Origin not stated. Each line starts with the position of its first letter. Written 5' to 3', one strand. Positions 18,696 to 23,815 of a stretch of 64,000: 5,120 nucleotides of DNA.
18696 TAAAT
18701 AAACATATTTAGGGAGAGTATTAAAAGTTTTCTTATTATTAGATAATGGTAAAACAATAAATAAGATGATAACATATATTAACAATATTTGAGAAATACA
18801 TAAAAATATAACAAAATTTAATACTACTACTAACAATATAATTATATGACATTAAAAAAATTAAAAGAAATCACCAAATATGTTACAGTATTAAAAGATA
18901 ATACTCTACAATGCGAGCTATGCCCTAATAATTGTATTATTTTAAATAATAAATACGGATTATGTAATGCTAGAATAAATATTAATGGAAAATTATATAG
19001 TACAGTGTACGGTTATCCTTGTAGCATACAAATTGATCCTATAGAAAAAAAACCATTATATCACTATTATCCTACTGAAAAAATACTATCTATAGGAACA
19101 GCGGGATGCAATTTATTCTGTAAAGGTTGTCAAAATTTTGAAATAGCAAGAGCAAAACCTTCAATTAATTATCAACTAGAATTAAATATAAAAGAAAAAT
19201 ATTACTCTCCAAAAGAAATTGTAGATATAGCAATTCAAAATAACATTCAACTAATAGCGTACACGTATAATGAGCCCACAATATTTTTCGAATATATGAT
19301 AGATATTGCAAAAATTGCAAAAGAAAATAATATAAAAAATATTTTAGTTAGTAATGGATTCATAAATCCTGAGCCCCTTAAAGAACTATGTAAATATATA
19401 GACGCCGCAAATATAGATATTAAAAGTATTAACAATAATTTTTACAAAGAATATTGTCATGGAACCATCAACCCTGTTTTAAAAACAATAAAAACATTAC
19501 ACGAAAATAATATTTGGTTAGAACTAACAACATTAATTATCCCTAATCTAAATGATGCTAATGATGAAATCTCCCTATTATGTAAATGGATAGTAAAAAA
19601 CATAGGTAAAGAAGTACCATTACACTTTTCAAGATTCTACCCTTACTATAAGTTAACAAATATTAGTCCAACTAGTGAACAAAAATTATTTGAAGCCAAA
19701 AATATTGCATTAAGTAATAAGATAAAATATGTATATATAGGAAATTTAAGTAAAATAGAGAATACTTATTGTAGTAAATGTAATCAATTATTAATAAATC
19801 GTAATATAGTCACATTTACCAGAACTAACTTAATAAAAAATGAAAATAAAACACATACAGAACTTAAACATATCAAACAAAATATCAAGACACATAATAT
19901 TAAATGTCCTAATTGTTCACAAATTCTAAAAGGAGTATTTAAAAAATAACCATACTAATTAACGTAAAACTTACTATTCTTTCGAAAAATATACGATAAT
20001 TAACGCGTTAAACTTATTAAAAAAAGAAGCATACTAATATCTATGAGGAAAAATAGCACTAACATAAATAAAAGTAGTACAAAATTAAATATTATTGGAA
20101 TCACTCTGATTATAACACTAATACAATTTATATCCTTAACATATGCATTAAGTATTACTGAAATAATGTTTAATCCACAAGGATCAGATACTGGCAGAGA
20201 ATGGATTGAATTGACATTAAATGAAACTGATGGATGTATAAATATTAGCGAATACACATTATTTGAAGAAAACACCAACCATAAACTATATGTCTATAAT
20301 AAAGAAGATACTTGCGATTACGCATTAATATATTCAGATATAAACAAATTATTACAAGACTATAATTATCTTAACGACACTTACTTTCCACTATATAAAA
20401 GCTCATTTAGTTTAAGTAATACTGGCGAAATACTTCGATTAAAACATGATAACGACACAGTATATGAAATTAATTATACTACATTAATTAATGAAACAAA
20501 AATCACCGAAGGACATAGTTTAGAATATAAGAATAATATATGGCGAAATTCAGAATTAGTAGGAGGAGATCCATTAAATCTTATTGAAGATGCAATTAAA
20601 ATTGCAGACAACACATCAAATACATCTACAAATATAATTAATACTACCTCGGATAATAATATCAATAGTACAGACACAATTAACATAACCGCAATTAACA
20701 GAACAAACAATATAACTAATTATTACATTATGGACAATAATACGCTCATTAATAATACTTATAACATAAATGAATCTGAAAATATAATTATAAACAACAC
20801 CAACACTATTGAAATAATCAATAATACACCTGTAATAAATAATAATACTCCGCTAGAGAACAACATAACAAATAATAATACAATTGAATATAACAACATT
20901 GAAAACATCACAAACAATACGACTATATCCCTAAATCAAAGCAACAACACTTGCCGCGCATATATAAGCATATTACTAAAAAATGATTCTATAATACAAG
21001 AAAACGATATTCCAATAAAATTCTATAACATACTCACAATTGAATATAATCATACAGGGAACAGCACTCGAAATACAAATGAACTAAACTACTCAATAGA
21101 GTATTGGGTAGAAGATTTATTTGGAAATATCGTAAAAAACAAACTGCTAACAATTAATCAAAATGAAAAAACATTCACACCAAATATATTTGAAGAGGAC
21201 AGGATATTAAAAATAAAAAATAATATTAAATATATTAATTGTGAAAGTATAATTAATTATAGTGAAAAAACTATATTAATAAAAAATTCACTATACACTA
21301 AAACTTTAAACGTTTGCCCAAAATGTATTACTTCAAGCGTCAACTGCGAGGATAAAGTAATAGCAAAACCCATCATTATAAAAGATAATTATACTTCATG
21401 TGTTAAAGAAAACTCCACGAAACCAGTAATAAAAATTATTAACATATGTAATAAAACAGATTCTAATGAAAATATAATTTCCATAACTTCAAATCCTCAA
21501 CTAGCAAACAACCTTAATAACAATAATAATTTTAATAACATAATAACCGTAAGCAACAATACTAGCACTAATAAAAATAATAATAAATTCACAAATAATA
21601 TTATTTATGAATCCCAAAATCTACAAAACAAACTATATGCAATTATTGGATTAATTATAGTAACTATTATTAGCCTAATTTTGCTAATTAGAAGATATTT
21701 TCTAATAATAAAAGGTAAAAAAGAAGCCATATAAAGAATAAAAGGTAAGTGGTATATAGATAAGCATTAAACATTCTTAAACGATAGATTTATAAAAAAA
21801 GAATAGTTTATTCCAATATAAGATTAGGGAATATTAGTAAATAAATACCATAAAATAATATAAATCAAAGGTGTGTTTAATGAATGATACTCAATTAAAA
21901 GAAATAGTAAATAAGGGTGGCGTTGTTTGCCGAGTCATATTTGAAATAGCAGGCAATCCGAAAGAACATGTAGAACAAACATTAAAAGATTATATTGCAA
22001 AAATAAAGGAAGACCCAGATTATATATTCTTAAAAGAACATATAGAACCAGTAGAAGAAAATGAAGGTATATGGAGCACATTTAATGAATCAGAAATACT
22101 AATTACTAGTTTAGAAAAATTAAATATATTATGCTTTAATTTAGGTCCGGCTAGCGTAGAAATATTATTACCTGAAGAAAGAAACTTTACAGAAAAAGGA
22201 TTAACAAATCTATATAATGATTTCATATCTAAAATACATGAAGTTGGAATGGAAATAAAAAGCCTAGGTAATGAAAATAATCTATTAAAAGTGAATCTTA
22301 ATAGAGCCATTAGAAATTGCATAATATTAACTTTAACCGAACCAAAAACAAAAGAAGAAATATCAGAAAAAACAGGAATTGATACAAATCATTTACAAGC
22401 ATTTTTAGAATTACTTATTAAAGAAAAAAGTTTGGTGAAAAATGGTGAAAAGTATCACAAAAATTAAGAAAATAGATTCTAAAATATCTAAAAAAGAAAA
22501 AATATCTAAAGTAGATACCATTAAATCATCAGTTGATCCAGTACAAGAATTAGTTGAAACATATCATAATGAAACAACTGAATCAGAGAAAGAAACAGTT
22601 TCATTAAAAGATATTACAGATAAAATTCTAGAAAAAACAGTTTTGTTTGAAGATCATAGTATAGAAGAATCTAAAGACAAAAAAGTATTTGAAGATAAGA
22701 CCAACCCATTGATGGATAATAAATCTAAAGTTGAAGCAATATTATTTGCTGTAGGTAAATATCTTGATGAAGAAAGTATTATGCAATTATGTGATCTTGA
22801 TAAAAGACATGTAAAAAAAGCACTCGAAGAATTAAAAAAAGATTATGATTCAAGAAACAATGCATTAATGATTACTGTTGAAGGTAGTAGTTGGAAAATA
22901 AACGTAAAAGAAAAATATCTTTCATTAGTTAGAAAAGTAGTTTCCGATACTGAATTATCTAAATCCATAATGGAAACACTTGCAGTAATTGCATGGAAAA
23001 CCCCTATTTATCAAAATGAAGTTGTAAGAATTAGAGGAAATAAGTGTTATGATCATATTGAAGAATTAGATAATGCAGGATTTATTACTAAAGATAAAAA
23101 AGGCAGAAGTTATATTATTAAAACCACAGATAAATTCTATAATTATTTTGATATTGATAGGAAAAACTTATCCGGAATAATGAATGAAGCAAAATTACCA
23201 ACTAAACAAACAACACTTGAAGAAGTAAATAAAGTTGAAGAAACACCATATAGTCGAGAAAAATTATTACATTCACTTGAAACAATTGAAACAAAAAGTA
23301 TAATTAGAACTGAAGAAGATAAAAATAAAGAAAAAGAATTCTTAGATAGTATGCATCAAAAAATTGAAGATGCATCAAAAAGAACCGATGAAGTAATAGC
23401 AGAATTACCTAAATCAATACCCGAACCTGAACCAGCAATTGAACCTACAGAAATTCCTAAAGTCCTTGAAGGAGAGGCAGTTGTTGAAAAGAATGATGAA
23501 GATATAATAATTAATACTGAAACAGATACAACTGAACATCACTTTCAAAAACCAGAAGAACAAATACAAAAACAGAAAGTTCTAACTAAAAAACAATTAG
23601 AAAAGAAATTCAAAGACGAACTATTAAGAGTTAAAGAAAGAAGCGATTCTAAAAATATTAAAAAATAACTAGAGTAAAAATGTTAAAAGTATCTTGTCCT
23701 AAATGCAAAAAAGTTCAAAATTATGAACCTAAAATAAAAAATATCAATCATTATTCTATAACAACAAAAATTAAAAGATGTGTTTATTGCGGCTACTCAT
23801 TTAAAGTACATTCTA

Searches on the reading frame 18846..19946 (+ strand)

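Call 10: search_protein_families(library=pfam, proteins=[window:18846-19946:+], max_evalue=0.001)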
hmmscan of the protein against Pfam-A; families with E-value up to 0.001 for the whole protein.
window:18846-19946:+ (367 aa): 2 families
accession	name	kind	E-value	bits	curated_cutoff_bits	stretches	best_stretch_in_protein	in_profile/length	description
PF04055.27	Radical_SAM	-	6.1e-20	72.5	29.5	1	85-239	4-158/166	Radical SAM superfamily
PF13353.11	Fer4_12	-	0.00012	22.8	22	1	85-193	12-116/137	4Fe-4S single cluster domain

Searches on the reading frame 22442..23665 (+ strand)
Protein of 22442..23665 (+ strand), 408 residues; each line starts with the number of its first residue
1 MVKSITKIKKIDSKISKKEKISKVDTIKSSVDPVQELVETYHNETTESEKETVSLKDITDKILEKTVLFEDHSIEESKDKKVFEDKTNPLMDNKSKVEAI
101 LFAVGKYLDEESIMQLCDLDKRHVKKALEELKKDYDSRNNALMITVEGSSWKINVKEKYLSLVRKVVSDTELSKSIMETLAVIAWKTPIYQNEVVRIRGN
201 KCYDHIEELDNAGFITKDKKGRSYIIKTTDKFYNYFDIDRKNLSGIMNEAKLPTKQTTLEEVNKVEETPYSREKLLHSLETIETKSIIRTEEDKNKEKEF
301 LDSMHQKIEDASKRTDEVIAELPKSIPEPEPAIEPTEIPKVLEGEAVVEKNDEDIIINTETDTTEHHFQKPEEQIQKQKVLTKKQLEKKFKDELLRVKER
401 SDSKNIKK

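Call 11: search_protein_families(library=pfam, proteins=[window:22442-23665:+], max_evalue=0.001)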
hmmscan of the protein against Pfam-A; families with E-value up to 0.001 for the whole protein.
window:22442-23665:+ (408 aa): 1 family
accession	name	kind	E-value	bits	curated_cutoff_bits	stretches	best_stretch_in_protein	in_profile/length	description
PF04079.22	SMC_ScpB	-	7.1e-37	126.9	27.4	1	96-240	2-153/160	Segregation and condensation complex subunit ScpB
